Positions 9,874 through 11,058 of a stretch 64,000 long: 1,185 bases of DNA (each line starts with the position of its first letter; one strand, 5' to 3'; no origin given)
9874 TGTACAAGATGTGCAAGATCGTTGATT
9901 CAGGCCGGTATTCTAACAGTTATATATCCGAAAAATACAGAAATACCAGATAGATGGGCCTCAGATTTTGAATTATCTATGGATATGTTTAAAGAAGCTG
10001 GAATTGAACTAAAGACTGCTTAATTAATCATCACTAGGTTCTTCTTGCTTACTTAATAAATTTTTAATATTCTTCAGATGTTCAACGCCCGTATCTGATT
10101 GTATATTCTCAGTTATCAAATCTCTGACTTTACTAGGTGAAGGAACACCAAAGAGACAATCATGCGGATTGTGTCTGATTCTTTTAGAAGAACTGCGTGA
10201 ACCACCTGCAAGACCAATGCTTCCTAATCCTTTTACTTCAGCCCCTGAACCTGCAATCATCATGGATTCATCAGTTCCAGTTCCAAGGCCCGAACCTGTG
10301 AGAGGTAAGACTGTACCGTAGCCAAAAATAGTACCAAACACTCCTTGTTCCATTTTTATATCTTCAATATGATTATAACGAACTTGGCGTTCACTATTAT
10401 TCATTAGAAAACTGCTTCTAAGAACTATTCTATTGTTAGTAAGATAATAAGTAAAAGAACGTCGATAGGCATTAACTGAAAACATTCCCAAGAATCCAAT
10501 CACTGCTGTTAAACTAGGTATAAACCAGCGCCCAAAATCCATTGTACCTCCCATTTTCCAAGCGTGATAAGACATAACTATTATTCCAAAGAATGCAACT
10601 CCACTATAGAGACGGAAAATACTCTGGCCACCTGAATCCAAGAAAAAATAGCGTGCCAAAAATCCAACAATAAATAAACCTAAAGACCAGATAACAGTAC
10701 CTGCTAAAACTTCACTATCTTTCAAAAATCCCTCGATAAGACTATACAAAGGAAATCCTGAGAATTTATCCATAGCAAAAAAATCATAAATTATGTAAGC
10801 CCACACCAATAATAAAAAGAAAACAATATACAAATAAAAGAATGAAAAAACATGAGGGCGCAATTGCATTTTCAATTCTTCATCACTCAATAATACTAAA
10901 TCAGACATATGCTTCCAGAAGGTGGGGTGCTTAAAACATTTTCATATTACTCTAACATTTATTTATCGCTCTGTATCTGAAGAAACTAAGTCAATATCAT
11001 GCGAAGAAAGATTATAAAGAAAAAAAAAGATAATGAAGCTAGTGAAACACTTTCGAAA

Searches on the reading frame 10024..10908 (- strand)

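Call 20: search_protein_families(library=pfam, proteins=[window:10024-10908:-], max_evalue=0.01)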
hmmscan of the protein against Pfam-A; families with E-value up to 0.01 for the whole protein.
window:10024-10908:- (294 aa): 2 families
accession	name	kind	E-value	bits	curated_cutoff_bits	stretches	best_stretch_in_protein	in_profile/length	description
PF03703.20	bPH_2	-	2.7e-09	37.6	22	1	150-201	2-52/78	Bacterial PH domain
PF14470.12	bPH_3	-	0.0031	18.4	23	1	149-193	20-65/95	Bacterial PH domain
